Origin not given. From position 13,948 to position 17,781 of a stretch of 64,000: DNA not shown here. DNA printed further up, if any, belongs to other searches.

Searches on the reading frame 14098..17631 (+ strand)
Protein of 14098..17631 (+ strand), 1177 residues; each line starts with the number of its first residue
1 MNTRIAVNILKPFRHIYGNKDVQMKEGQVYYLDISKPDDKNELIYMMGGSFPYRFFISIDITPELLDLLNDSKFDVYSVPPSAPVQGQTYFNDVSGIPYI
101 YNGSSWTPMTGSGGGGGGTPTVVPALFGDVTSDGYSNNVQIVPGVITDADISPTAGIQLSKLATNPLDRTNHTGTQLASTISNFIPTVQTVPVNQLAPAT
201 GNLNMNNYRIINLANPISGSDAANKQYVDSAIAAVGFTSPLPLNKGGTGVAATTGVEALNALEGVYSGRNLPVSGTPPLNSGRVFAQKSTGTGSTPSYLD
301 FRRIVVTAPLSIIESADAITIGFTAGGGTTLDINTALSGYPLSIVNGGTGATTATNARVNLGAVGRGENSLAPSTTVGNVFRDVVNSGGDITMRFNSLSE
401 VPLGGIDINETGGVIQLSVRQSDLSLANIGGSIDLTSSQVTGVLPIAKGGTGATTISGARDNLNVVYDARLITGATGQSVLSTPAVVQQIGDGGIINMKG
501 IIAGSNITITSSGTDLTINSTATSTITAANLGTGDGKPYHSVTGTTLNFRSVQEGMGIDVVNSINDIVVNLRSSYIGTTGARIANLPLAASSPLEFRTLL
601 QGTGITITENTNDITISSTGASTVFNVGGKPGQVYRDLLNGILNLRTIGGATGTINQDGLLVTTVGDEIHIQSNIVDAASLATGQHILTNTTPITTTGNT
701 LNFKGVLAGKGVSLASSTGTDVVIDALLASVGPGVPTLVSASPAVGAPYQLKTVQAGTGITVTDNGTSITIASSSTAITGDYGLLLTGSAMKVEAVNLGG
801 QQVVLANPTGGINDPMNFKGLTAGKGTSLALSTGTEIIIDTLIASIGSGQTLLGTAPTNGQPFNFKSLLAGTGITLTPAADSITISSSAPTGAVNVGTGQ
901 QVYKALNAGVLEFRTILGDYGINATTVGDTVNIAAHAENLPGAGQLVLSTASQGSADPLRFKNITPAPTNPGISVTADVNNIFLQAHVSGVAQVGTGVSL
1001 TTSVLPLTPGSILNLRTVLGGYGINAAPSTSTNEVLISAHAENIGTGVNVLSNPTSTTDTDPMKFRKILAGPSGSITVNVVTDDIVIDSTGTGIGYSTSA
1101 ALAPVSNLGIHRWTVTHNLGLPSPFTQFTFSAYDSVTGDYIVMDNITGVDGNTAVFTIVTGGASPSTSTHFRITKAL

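Call 17: search_protein_families(library=pfam, proteins=[window:14098-17631:+], max_evalue=0.001)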
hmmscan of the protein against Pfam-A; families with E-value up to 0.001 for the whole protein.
window:14098-17631:+ (1177 aa): 0 families

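Call 18: search_protein_families(library=phrogs, proteins=[window:14098-17631:+], max_evalue=0.001)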
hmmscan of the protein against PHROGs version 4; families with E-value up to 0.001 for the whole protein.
window:14098-17631:+ (1177 aa): 4 families
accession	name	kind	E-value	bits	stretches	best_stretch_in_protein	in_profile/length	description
phrog_2647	-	head and packaging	4.5e-21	76.3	1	159-238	35-116/336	head decoration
phrog_6578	-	tail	4.4e-06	25.8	1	338-375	354-390/1210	tail fiber protein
phrog_11393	-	tail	2.6e-05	24.1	0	187-231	98-143/538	tail fiber protein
phrog_5481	-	tail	5.7e-05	22.7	0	437-470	549-582/1043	tail fiber protein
